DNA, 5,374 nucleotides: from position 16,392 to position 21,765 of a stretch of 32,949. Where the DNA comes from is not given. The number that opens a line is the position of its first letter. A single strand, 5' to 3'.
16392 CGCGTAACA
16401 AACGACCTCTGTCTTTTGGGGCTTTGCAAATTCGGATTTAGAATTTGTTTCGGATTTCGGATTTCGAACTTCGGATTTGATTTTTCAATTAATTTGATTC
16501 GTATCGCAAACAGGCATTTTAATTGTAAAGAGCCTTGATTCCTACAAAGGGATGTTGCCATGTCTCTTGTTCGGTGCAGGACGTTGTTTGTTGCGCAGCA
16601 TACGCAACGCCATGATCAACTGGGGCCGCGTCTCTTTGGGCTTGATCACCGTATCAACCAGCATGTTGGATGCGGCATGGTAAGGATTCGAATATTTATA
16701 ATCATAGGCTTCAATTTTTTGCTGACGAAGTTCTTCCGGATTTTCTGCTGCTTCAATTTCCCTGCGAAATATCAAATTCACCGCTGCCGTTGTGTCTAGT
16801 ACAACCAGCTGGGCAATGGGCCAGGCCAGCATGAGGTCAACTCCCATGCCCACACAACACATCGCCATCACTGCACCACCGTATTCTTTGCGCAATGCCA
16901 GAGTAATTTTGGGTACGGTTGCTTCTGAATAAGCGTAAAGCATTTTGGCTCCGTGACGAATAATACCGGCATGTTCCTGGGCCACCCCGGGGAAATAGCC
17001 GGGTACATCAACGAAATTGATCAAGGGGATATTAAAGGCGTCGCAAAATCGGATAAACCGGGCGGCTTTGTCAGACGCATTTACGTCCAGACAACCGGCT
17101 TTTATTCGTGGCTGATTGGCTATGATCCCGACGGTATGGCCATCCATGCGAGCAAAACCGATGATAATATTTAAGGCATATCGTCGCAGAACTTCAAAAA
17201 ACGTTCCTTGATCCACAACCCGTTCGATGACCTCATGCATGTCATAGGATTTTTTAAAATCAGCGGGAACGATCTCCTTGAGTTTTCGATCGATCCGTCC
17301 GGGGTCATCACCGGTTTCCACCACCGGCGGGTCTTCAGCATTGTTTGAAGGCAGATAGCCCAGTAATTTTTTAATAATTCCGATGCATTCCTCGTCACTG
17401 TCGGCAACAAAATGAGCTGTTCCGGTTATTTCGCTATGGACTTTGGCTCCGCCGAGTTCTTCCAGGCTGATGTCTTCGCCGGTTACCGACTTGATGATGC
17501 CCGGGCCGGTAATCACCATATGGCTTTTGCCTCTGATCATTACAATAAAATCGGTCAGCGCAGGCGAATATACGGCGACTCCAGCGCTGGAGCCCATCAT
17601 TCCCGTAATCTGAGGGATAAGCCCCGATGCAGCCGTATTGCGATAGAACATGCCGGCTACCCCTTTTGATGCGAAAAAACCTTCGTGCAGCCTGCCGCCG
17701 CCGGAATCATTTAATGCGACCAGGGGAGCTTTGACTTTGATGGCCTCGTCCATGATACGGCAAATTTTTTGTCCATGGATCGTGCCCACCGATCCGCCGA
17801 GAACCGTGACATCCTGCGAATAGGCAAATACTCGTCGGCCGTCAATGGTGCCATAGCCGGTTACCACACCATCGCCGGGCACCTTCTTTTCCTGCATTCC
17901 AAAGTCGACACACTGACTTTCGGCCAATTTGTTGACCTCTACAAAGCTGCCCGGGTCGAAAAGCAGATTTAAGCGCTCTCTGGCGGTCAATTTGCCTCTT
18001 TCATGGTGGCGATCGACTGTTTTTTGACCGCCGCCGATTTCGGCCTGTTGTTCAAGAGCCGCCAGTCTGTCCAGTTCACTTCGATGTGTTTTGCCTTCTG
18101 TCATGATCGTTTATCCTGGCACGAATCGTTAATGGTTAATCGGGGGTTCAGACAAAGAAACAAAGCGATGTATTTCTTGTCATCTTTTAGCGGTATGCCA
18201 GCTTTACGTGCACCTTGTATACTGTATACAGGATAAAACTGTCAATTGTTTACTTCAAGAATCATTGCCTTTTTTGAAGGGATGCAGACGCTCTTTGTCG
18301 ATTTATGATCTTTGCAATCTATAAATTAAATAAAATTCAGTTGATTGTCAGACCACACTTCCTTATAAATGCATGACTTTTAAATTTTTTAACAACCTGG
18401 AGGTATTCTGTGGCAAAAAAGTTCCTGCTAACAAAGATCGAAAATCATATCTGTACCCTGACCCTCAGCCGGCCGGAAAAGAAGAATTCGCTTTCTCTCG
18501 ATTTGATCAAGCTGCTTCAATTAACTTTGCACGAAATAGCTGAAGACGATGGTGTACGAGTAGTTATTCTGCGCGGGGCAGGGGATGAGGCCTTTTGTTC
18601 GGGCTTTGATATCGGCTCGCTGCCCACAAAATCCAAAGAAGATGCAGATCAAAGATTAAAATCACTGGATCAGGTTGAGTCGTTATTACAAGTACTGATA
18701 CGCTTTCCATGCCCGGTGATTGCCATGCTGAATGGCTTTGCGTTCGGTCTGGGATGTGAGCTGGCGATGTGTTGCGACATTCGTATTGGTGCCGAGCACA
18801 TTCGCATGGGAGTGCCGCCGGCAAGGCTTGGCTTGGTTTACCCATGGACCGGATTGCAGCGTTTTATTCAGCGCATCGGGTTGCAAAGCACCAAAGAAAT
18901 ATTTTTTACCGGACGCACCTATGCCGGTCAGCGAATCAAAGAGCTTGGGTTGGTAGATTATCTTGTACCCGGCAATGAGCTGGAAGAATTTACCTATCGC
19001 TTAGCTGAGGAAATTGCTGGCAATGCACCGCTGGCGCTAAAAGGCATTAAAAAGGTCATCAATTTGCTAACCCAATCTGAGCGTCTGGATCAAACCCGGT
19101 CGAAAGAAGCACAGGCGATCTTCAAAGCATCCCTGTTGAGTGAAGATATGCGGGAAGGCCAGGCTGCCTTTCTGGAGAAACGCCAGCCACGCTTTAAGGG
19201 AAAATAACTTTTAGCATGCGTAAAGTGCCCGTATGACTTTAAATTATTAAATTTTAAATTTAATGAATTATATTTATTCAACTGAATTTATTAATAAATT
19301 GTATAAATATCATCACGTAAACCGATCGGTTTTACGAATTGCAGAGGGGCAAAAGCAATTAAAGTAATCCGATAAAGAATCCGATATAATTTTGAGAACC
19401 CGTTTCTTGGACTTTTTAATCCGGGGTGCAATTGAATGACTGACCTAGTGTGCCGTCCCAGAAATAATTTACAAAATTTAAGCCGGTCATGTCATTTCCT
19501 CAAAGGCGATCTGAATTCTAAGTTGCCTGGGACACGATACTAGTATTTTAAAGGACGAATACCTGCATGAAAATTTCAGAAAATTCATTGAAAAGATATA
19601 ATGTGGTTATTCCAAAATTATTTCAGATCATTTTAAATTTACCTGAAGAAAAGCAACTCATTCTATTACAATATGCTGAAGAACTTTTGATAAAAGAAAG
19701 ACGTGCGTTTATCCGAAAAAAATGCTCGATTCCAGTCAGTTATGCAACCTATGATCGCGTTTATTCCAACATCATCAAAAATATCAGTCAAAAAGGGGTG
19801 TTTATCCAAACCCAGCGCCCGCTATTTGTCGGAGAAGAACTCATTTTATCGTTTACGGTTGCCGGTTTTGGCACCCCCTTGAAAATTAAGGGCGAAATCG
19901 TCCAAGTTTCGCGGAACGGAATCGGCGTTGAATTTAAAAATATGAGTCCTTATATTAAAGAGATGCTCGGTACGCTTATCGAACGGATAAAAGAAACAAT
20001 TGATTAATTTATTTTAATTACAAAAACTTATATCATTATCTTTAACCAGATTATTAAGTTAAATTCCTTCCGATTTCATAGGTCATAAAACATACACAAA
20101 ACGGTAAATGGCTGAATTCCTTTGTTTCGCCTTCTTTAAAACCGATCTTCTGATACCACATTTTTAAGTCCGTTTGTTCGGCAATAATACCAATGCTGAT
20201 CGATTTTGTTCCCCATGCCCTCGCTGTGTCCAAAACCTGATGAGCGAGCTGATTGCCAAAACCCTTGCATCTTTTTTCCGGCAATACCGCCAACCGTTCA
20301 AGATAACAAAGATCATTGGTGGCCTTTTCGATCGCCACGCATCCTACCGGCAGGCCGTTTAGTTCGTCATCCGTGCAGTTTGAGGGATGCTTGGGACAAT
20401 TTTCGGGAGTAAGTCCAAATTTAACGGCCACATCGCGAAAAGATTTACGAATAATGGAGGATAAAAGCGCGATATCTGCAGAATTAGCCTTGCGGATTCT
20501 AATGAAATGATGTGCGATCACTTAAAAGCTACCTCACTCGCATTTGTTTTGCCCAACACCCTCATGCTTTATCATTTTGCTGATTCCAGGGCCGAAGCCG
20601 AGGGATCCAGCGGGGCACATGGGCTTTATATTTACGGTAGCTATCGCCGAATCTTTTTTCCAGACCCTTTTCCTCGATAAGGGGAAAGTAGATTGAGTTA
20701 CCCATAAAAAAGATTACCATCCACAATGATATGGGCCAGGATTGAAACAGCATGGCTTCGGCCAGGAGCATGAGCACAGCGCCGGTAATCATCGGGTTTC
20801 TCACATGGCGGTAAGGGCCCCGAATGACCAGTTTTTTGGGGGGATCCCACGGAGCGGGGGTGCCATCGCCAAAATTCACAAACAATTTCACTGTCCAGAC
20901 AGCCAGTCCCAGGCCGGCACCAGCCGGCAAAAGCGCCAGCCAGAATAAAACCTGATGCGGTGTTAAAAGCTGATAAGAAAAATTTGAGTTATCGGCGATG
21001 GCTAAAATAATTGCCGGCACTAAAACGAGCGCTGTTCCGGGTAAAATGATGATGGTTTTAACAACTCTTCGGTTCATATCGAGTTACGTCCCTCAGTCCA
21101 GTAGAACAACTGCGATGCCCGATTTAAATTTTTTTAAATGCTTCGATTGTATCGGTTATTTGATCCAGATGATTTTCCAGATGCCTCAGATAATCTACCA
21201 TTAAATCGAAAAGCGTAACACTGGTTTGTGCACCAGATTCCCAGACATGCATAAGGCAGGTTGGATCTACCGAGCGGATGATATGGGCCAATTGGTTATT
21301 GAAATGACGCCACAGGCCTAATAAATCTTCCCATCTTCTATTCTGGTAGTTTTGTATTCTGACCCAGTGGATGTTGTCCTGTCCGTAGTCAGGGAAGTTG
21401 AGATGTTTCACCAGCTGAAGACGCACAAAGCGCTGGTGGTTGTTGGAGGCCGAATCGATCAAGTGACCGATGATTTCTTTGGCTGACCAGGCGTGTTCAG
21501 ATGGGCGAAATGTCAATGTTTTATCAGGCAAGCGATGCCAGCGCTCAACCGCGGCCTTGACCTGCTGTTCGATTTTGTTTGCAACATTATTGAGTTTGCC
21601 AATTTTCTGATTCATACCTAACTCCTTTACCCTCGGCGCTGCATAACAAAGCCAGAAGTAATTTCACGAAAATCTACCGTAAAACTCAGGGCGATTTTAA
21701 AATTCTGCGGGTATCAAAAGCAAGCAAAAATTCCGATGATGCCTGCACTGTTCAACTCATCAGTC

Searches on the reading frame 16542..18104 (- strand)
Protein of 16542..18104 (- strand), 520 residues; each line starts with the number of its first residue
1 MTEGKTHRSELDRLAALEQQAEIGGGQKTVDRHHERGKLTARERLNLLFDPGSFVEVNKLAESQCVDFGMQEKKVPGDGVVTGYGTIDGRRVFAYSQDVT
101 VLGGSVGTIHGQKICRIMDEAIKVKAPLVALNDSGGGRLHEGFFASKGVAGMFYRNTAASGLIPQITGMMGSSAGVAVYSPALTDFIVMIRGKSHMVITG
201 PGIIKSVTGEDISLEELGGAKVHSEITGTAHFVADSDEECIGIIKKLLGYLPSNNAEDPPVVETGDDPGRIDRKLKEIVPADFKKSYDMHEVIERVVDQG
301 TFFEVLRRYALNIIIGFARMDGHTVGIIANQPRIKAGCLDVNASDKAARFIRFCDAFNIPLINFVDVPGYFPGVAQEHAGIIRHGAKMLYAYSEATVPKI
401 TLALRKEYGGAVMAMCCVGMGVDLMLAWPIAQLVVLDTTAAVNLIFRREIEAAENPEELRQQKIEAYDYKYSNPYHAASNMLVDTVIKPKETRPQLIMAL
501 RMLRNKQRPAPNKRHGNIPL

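Call 8: search_protein_families(library=pfam, proteins=[window:16542-18104:-])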
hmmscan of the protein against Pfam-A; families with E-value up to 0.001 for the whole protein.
window:16542-18104:- (520 aa): 2 families
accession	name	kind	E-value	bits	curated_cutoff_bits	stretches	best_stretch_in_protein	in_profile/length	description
PF01039.27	Carboxyl_trans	-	1.4e-182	608.2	22.3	1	33-518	2-493/493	Carboxyl transferase domain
PF03255.19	ACCA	-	4.8e-09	36.2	23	1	313-430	94-217/310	Acetyl co-enzyme A carboxylase carboxyltransferase-like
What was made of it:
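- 16542..18104 (-): Carboxyltransferase of the PccB/MmdA/12S type, acting on 2-substituted malonyl-CoA. Pfam Carboxyl_trans (call 8).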

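Call 41: search_protein_families(library=ncbifam, proteins=[window:16542-18104:-], max_evalue=1e-10)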
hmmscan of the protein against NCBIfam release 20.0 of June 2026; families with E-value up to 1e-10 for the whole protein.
window:16542-18104:- (520 aa): 4 families
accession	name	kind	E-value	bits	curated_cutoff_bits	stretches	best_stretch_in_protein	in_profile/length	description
TIGR01117.1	mmdA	subfamily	1.3e-220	733.5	998.8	1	14-520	6-512/512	methylmalonyl-CoA decarboxylase subunit alpha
TIGR03133.1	malonate_beta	equivalog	1e-20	74.2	278.15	1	39-211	6-186/274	biotin-independent malonate decarboxylase subunit beta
NF005530.0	PRK07189.1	equivalog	1.8e-20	73.3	228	1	38-211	15-196/303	biotin-independent malonate decarboxylase subunit beta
TIGR00515.1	accD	equivalog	1.5e-14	54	317.45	1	38-150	56-180/285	acetyl-CoA carboxylase, carboxyltransferase subunit beta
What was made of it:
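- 16542..18104 (-): TIGR01117 mmdA at 733 bits, below its cutoff (call 41).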

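Call 53: find_related_loci(query=window:16542-18104:-, collection=metagenome_contigs, flank=10000)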
Query window:16542-18104:- (520 aa) in metagenome_contigs; peptide patterns used: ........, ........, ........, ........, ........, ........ (x = any residue, [..] = any of these).
261 stretches matched a pattern; 229 encode a relative of the query (tblastn E <= 1e-3); the best 80 are kept; 80 distinct loci.
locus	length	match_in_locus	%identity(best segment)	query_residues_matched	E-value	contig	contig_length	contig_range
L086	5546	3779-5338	95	1-520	0e+0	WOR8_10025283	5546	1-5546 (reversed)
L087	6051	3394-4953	95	1-520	0e+0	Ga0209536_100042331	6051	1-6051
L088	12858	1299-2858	92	1-520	0e+0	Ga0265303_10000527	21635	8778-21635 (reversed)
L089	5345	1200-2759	92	1-520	0e+0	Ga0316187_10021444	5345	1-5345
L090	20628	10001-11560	92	1-520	0e+0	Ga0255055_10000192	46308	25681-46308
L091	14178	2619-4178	91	1-520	0e+0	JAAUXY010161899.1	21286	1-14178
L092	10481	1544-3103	92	1-520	0e+0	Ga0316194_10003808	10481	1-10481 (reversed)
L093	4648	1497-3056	91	1-520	0e+0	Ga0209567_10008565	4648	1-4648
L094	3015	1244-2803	92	1-520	0e+0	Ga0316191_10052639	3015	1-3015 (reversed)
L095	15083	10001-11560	91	1-520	0e+0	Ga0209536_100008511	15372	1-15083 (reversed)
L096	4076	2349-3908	91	1-520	0e+0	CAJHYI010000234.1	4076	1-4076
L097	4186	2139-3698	91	1-520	0e+0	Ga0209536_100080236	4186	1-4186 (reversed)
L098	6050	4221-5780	91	1-520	0e+0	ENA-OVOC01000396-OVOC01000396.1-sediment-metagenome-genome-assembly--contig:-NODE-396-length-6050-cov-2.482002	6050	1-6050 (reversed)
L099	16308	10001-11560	91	1-520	0e+0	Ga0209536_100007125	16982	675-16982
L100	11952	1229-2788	90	1-520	0e+0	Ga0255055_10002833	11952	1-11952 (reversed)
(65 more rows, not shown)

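Call 59: search_solved_structures(query=window:16542-18104:-, max_evalue=1e-30)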
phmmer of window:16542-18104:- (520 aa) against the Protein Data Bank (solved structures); distinct sequences matched with E-value up to 1e-30: 45.
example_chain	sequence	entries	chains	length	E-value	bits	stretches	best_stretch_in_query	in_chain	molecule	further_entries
1vrg_A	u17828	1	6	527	1.6e-188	630.7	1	8-520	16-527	propionyl-CoA carboxylase, beta subunit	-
1x0u_A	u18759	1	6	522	1e-178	598.3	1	11-520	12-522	hypothetical methylmalonyl-CoA decarboxylase alpha subunit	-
1on3_A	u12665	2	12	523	6e-170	569.4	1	6-519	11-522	Methylmalonyl-CoA carboxyltransferase 12S subunit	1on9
7w5u_A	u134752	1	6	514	9.3e-170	568.8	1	8-519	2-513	Acetyl-CoA carboxylase complex, beta-chain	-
3ib9_A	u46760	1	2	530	7.1e-168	562.6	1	18-520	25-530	Propionyl-CoA carboxylase complex B subunit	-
1xnw_A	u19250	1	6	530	1e-167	562.1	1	18-520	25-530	propionyl-CoA carboxylase complex B subunit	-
3iav_A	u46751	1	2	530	1e-167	562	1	18-520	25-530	Propionyl-CoA carboxylase complex B subunit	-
3ibb_A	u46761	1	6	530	1.9e-167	561.2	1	18-520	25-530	Propionyl-CoA carboxylase complex B subunit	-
3mfm_C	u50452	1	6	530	2.5e-167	560.8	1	18-520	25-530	Propionyl-CoA carboxylase complex B subunit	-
1xnv_A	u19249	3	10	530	3.6e-167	560.3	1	18-520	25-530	propionyl-CoA carboxylase complex B subunit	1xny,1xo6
6ybq_A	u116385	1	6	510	5.6e-166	556.3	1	11-520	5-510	Propionyl-CoA carboxylase beta chain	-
8pn8_A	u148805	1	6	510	7.7e-166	555.9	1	11-520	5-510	Propionyl-CoA carboxylase beta chain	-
6ybp_A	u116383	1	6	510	1.3e-165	555.1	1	11-520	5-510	Propionyl-CoA carboxylase beta chain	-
9wkr_G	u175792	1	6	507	2.8e-165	554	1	14-520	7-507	Propionyl-CoA carboxylase beta chain, mitochondrial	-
7ybu_C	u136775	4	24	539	2.9e-165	554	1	13-520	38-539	Propionyl-CoA carboxylase beta chain, mitochondrial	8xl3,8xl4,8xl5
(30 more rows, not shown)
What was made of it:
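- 16542..18104 (-): PDB 1vrg at 631 bits against glutaconyl-CoA decarboxylase at 116 bits (call 59).
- The carboxyltransferase scores highly against generic PccB/MmdA structures (call 59).
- Tried and rejected: The carboxyltransferase is PccB/MmdA-type (631 bits against 116 bits for GcdA, call 59).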

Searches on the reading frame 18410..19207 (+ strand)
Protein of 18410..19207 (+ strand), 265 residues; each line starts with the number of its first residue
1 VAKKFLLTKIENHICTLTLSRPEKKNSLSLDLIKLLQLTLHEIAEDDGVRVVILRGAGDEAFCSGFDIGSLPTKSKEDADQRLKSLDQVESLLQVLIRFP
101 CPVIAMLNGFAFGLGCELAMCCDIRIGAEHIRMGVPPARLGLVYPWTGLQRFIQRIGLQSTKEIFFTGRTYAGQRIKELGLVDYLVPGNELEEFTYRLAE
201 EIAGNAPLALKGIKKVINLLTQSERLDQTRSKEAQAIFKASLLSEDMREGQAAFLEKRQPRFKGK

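Call 8: search_protein_families(library=pfam, proteins=[window:18410-19207:+])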
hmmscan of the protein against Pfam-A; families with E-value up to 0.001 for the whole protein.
window:18410-19207:+ (265 aa): 2 families
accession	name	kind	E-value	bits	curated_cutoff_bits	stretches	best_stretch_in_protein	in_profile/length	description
PF00378.25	ECH_1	-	4.3e-55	187.2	27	1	10-264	2-250/251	Enoyl-CoA hydratase/isomerase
PF16113.10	ECH_2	-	2.2e-32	113.3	27.2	1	15-229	2-211/335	Enoyl-CoA hydratase/isomerase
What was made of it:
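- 18410..19207 (+): Crotonase-family protein lacking the second catalytic Glu (VPPARLG where hydratases have PE). Candidate decarboxylase or atypical hydratase. Pfam ECH_1 (call 8).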

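Call 41: search_protein_families(library=ncbifam, proteins=[window:18410-19207:+], max_evalue=1e-10)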
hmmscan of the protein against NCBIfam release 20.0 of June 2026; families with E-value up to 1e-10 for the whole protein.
window:18410-19207:+ (265 aa): 68 families (the best 25 are shown)
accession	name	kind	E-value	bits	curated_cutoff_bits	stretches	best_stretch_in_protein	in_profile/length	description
NF004781.0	PRK06127.1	subfamily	2.8e-65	220.6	291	1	5-265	12-269/269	enoyl-CoA hydratase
NF005802.0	PRK07657.1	equivalog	1.2e-57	195.4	363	1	3-265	3-260/260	enoyl-CoA hydratase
NF051848.1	EnCoAHydtEchA19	equivalog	2.8e-56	191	400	1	11-265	7-258/258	enoyl-CoA hydratase EchA19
NF008506.0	PRK11423.1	equivalog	9.2e-55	185.9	257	1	3-265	3-261/261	methylmalonyl-CoA decarboxylase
NF004796.0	PRK06144.1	subfamily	5.6e-53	180.1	272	1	4-265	8-262/262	enoyl-CoA hydratase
NF004475.0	PRK05809.1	subfamily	2.9e-50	171.2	394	1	4-265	4-260/260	short-chain-enoyl-CoA hydratase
NF005803.0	PRK07658.1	equivalog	2.8e-47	161.3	313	1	4-265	2-257/257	enoyl-CoA hydratase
NF006007.0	PRK08138.1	subfamily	3.5e-46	157.7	355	1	5-265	9-261/261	enoyl-CoA hydratase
NF042430.2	EnCoAhydt_DpgD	equivalog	7.3e-45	153.4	400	1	11-264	4-257/258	enoyl-CoA-hydratase DpgD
NF007239.0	PRK09674.1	equivalog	9.3e-45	153.1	371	1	2-265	2-257/257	2,3-dehydroadipyl-CoA hydratase PaaF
NF005891.0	PRK07854.1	equivalog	3.1e-44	151.4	237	1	11-265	7-243/243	enoyl-CoA hydratase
NF004840.0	PRK06190.1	equivalog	6.1e-44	150.6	253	1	2-237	2-233/260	enoyl-CoA hydratase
NF006008.0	PRK08139.1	equivalog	1.1e-43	149.7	313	1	3-264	10-265/266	enoyl-CoA hydratase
NF004634.0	PRK05980.1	equivalog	1.7e-43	148.9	375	1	6-264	5-262/263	crotonase/enoyl-CoA hydratase family protein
NF046063.1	oxepin_alt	equivalog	3.3e-43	148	300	1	8-261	4-254/254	oxepin-CoA hydrolase, alternative type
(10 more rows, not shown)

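Call 76: search_solved_structures(query=window:18410-19207:+, max_evalue=1e-35)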
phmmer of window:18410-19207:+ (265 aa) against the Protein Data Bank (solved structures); distinct sequences matched with E-value up to 1e-35: 9.
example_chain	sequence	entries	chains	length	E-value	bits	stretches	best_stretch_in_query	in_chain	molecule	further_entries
3kqf_A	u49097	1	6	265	1.5e-45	159.1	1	12-265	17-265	Enoyl-CoA hydratase/isomerase family protein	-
7eum_C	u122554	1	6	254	2e-43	152.2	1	7-257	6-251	Enoyl-CoA hydratase/isomerase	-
28bq_A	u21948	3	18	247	5.4e-43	150.7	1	7-219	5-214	Enoyl-CoA hydratase/isomerase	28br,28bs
9ula_A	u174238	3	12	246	5.7e-43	150.7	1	7-219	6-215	Enoyl-CoA hydratase/isomerase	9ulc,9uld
5zai_A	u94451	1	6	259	7e-43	150.4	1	6-265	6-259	3-hydroxypropionyl-coenzyme A dehydratase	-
5z7r_A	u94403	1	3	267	4.3e-38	134.7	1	9-260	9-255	Short-chain-enoyl-CoA hydratase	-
9qwv_A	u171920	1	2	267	6.6e-36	127.5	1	13-264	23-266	Enoyl-CoA hydratase, mitochondrial, putative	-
8uja_B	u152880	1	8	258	6.6e-36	127.5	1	12-262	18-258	T33-fn10: engineered enoyl-CoA hydratase/isomerase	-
6lvp_A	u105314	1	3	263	1e-35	126.9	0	13-265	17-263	Enoyl-CoA hydratase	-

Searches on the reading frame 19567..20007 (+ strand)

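Call 8: search_protein_families(library=pfam, proteins=[window:19567-20007:+])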
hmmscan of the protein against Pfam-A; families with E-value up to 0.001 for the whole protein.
window:19567-20007:+ (146 aa): 1 family
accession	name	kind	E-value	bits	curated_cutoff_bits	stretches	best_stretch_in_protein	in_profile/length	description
PF07238.19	PilZ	-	9.7e-16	58.4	22.5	1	44-139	1-101/102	PilZ domain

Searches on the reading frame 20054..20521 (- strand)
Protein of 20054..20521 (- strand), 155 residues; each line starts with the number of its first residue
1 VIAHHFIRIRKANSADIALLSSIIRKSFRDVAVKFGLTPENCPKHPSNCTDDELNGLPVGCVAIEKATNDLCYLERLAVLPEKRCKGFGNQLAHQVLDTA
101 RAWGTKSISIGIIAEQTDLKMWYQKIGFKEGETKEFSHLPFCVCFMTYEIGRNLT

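Call 8: search_protein_families(library=pfam, proteins=[window:20054-20521:-])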
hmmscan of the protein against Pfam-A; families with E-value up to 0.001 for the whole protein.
window:20054-20521:- (155 aa): 4 families
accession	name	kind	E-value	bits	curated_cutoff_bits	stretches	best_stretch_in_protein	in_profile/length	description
PF00583.31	Acetyltransf_1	-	7.4e-11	42.8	20.7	1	47-128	33-116/116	Acetyltransferase (GNAT) family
PF13508.13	Acetyltransf_7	-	1.1e-09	39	27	1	55-130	11-84/84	Acetyltransferase (GNAT) domain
PF13673.13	Acetyltransf_10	-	3.2e-07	30.8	23.6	1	56-135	40-113/128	Acetyltransferase (GNAT) domain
PF08445.16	FR47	-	2.3e-05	24.7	22.1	1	68-136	18-85/86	FR47-like protein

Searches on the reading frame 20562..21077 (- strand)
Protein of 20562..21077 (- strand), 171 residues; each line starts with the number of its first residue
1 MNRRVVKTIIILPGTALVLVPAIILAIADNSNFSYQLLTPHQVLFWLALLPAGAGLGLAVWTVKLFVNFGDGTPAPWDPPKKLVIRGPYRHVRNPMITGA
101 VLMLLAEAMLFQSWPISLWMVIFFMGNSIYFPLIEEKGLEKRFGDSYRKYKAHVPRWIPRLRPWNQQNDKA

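Call 8: search_protein_families(library=pfam, proteins=[window:20562-21077:-])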
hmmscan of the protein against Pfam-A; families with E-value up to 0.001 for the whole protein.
window:20562-21077:- (171 aa): 1 family
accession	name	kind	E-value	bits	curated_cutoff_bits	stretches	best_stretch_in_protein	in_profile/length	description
PF04191.18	PEMT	-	3.5e-11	43.9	25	1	50-145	8-104/105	Phospholipid methyltransferase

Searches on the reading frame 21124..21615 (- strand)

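Call 8: search_protein_families(library=pfam, proteins=[window:21124-21615:-])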
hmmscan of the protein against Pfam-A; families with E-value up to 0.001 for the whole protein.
window:21124-21615:- (163 aa): 1 family
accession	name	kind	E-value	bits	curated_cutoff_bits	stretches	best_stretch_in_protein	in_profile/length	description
PF12867.12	DinB_2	-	1.8e-09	38.6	24.8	1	16-153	3-128/128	DinB superfamily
